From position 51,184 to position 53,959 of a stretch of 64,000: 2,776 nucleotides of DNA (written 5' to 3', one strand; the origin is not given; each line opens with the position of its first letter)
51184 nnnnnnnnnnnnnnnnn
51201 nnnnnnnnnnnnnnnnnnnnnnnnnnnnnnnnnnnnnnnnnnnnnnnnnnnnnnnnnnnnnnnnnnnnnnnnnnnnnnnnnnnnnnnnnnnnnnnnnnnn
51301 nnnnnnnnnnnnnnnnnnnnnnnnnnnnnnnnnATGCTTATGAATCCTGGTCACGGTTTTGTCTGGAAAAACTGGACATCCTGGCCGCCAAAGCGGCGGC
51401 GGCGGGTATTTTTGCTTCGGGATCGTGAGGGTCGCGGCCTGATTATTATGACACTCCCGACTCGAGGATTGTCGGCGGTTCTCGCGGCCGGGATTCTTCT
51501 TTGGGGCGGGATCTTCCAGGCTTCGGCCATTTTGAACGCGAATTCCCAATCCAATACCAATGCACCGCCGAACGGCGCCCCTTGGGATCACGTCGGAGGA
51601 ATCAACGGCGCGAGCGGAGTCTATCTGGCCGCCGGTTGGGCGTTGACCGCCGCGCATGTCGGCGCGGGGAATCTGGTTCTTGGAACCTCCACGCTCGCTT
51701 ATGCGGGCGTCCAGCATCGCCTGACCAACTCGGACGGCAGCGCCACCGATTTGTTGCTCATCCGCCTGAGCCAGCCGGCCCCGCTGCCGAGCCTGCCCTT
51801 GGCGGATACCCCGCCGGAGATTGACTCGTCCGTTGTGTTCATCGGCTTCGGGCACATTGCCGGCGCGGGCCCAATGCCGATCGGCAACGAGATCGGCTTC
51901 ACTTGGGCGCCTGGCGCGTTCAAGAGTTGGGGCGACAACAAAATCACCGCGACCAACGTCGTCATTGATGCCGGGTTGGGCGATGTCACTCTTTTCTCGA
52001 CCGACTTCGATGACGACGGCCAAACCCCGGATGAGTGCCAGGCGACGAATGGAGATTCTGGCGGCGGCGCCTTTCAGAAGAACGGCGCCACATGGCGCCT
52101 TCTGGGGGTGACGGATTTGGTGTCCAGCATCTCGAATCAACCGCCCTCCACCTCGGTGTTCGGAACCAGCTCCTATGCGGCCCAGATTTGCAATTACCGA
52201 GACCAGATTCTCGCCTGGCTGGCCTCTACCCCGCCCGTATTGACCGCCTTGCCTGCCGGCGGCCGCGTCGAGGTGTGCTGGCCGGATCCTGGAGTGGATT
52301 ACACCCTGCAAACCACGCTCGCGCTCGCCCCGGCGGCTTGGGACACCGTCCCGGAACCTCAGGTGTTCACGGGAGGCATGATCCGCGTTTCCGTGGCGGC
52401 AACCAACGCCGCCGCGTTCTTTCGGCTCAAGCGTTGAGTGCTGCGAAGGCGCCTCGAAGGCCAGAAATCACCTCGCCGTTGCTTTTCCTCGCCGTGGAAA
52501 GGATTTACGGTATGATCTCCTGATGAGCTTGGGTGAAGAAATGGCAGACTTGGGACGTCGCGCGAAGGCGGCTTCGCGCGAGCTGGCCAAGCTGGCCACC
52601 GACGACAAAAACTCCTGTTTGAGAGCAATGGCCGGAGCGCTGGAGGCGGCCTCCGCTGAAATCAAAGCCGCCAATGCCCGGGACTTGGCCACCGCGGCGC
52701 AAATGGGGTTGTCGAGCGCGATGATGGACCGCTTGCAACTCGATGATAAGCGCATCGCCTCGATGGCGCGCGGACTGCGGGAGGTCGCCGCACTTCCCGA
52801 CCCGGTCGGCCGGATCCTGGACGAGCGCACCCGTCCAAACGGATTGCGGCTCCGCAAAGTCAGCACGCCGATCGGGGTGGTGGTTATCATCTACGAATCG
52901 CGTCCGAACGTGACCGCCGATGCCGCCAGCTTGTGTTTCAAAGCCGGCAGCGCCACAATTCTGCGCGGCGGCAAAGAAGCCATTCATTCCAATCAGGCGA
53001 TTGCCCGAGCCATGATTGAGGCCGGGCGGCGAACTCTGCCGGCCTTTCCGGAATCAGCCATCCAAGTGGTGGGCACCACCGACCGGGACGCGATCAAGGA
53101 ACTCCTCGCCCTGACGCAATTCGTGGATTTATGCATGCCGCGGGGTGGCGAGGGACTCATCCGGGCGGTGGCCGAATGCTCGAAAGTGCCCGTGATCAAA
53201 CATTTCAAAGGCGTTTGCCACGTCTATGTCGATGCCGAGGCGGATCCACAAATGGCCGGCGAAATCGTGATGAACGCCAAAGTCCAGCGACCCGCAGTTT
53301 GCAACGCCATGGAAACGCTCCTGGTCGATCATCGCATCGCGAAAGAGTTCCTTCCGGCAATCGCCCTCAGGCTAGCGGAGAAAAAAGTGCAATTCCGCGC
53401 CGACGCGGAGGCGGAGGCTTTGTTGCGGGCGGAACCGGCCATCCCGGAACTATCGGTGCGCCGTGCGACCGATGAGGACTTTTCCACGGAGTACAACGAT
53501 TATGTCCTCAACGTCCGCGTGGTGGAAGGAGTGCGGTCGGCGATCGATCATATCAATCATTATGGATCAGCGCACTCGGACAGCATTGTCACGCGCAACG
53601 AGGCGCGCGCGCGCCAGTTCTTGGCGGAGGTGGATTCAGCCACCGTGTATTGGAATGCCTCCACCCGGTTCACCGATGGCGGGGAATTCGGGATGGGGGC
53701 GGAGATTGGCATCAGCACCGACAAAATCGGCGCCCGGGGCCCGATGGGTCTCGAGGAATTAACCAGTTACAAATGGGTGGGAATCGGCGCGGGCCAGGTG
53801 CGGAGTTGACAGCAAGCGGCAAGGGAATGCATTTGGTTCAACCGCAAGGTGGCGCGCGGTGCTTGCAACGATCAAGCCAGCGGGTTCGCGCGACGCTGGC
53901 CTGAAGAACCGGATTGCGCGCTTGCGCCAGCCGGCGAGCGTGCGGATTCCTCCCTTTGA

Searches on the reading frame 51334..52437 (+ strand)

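Call 3: search_protein_families(library=pfam, proteins=[window:51334-52437:+], max_evalue=0.1)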
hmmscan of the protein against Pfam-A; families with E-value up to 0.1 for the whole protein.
window:51334-52437:+ (367 aa): 2 families
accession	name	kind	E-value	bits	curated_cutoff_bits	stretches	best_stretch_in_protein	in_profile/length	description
PF00089.32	Trypsin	-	2.2e-08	34.6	20.6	1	75-263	5-198/220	Trypsin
PF13365.12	Trypsin_2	-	1.2e-07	33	27.6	1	93-259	1-144/144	Trypsin-like peptidase domain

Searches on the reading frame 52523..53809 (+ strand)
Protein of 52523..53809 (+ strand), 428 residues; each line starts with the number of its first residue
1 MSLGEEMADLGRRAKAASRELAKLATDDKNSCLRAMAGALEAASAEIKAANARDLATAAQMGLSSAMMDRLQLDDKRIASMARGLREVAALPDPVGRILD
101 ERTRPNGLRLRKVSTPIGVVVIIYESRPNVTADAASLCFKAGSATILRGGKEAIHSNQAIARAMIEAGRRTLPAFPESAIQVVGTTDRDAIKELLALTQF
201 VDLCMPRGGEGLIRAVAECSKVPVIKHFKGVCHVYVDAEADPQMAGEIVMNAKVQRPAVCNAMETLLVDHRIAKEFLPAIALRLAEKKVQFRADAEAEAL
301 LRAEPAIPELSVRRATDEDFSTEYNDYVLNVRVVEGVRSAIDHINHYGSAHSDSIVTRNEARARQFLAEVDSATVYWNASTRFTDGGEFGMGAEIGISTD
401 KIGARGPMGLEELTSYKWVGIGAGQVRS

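Call 53: find_related_loci(query=window:52523-53809:+, collection=metagenome_contigs, flank=10000)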
Query window:52523-53809:+ (428 aa) in metagenome_contigs; peptide patterns used: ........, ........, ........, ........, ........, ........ (x = any residue, [..] = any of these).
600 stretches matched a pattern (row limit reached: there are more); 597 encode a relative of the query (tblastn E <= 1e-3); the best 80 are kept; 80 distinct loci.
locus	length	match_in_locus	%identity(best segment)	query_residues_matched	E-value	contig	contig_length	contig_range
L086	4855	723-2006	79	1-428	0e+0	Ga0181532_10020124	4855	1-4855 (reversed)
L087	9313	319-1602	79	1-428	0e+0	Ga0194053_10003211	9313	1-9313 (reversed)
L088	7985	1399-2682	76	1-428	0e+0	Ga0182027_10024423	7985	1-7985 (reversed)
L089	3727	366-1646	76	1-427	0e+0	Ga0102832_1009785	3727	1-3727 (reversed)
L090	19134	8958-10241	76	1-428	0e+0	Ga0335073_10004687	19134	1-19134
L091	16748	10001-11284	77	1-428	0e+0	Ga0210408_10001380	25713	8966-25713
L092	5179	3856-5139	76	1-428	0e+0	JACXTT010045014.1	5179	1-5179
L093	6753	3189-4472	75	1-428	0e+0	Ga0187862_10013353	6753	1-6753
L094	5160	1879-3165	75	1-428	0e+0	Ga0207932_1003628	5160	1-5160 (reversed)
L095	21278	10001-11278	74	1-428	0e+0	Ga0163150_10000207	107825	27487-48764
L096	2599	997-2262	75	1-426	0e+0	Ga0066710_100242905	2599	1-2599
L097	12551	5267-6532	76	1-426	0e+0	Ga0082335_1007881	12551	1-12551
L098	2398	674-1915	73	1-428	0e+0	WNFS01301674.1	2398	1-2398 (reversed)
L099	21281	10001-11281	75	1-427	0e+0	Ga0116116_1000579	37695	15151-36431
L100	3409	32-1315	72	1-428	0e+0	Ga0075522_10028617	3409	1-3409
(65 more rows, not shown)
